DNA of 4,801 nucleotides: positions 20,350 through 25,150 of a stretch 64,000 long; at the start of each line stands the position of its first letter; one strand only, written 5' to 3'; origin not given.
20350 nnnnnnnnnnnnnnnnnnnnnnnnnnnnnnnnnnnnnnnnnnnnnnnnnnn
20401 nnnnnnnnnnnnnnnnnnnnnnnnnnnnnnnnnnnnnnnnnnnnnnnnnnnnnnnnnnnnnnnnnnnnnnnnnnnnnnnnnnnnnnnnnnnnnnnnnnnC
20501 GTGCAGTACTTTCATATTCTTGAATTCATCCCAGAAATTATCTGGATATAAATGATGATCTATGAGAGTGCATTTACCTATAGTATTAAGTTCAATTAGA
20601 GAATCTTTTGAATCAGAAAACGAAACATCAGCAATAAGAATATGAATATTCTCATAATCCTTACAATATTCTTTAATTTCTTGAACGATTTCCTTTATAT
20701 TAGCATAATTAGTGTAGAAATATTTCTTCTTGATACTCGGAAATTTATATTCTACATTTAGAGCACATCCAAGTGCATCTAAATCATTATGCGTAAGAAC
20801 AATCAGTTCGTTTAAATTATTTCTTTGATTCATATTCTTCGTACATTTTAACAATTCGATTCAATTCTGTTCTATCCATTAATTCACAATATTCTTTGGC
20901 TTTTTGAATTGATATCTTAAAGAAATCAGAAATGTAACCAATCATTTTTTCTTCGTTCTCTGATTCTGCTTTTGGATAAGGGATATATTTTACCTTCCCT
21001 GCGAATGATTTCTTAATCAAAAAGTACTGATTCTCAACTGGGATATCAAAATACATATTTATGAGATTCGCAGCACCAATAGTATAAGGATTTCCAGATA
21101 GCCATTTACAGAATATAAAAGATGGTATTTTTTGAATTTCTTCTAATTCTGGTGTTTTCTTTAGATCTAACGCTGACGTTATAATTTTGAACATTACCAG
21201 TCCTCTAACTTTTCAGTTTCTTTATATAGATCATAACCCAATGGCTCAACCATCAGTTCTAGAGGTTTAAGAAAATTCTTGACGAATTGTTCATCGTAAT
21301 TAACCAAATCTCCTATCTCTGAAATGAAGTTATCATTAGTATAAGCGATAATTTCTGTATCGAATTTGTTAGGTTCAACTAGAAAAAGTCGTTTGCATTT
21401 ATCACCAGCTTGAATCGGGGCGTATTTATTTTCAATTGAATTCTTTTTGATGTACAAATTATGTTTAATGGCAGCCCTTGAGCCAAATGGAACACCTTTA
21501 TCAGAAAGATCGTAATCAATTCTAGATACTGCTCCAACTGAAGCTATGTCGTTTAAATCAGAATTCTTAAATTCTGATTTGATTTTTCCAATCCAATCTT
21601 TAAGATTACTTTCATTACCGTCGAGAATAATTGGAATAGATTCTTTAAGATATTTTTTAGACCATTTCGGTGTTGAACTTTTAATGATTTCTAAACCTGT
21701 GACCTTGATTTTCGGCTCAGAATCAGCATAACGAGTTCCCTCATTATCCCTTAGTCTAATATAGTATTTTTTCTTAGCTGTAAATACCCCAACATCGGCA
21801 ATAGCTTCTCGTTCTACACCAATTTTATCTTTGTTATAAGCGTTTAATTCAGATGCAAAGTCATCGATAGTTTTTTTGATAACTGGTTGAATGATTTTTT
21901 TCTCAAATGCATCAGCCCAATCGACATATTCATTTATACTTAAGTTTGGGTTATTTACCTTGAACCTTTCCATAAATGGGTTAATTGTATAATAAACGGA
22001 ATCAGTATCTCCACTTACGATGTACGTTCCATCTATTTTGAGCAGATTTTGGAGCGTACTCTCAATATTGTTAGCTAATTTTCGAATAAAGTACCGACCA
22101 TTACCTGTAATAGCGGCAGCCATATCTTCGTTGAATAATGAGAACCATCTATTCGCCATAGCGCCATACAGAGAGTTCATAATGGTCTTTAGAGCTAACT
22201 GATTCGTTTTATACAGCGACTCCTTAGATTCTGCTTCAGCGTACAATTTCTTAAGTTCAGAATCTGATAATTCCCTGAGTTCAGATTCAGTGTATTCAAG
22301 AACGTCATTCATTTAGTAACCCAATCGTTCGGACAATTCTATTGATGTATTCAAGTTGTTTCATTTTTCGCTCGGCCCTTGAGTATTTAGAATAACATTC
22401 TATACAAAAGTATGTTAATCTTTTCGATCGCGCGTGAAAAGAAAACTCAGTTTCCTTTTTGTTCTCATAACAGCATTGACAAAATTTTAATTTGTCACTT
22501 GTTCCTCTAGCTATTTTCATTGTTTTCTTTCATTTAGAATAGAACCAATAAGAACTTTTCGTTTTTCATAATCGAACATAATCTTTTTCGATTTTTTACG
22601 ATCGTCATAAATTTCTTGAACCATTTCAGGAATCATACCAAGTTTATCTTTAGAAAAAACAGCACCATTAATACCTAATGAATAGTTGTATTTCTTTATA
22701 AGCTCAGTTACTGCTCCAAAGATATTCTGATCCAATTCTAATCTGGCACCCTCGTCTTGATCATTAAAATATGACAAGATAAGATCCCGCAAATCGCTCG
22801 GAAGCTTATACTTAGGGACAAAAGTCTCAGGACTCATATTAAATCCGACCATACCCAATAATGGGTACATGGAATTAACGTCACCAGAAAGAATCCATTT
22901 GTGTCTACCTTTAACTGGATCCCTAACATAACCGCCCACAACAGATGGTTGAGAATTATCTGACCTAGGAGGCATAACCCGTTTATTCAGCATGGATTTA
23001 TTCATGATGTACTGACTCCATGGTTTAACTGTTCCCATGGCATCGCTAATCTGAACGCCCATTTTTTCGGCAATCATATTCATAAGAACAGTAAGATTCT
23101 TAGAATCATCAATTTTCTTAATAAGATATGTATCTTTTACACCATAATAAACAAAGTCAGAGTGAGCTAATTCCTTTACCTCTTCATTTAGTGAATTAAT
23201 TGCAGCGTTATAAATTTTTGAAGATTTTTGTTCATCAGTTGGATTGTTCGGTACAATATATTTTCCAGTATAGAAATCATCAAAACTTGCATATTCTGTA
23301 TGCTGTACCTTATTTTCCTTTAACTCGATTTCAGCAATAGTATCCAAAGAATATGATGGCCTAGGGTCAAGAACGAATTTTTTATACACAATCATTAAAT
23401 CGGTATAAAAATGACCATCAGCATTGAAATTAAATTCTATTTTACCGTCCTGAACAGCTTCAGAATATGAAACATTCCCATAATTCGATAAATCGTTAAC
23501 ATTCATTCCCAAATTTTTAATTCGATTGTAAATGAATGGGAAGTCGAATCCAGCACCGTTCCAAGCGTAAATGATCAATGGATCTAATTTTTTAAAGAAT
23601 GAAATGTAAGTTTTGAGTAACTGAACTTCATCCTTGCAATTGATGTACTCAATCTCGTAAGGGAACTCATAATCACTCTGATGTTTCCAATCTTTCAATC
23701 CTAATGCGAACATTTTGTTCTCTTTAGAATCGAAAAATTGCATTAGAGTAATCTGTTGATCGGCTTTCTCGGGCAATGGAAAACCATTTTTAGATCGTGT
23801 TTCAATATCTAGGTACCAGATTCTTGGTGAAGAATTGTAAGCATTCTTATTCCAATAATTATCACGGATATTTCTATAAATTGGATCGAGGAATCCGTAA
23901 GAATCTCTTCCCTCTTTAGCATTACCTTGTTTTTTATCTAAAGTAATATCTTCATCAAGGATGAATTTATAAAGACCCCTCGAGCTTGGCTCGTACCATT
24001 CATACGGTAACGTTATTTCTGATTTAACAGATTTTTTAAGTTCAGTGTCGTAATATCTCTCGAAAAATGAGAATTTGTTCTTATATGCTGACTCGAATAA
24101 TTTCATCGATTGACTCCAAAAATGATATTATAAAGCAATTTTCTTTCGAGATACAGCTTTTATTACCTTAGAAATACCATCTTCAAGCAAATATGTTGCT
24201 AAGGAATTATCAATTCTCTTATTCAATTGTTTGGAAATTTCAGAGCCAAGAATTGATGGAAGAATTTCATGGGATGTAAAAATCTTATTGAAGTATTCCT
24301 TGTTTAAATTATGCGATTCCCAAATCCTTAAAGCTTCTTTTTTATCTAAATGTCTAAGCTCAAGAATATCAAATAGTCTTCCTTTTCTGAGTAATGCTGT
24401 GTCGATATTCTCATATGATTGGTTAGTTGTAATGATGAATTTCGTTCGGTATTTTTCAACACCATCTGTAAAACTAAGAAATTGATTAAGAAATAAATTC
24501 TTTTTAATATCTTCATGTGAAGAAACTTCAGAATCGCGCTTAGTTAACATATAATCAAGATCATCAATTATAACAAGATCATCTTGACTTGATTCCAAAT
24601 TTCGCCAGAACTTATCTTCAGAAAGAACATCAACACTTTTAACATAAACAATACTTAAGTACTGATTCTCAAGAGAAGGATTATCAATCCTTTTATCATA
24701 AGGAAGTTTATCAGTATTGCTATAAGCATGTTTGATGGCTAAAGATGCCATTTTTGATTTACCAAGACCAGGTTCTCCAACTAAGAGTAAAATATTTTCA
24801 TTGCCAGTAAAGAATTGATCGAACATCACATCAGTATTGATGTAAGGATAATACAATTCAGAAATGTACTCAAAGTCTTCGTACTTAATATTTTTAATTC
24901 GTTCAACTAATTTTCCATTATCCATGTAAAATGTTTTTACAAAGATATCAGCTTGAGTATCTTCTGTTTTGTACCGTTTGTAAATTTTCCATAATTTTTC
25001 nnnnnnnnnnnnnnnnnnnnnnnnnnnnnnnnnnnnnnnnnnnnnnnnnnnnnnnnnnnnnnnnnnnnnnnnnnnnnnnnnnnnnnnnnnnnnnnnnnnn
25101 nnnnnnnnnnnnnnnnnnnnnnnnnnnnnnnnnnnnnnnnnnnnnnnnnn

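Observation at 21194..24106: Family-B DNA polymerase split into two cistrons with a CxxC zinc-ribbon mini-gene at the split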

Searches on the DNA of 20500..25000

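Call 5: search_rna_families(source=window, start=20500, end=25000, threshold=evalue, max_evalue=1)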
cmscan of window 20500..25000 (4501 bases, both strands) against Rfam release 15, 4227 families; matches with E-value up to 1: 1.
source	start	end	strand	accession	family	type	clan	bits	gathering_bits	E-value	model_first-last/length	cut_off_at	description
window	24483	24563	-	RF01302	snoU36a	Gene; snRNA; snoRNA; CD-box;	CL00051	23.7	45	0.19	1-90/90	no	SnoRNA U36a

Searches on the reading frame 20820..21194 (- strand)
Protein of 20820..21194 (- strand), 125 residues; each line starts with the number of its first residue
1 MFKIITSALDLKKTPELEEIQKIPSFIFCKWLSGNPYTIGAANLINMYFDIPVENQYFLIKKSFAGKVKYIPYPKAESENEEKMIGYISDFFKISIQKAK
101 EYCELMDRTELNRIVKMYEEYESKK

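Call 3: search_protein_families(library=pfam, proteins=[window:20820-21194:-], max_evalue=0.1)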
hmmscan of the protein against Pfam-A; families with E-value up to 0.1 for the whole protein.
window:20820-21194:- (125 aa): 0 families

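Call 29: search_protein_families(library=phrogs, proteins=[window:20820-21194:-], max_evalue=0.1)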
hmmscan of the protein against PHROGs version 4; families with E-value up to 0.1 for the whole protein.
window:20820-21194:- (125 aa): 1 family
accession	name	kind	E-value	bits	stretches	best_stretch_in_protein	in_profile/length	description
phrog_225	-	DNA, RNA and nucleotide metabolism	1.2e-17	65.4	1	1-119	23-141/160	clamp loader of DNA polymerase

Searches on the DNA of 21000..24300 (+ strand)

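Call 4: search_dna_similar(query=window:21000-24300:+, collection=phages, mode=near, max_rows=30)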
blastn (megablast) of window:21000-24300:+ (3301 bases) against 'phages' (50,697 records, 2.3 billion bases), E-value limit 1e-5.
No match.

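Call 79: search_rna_families(source=L002, start=5500, end=7200, threshold=evalue, max_evalue=1)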
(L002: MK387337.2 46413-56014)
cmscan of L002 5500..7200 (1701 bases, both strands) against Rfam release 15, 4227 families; matches with E-value up to 1: 1.
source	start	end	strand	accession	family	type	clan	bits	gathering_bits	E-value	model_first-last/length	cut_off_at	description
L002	6688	6949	+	RF00028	Intron_gpI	Intron;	-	23.8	50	0.0019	1-253/253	no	Group I catalytic intron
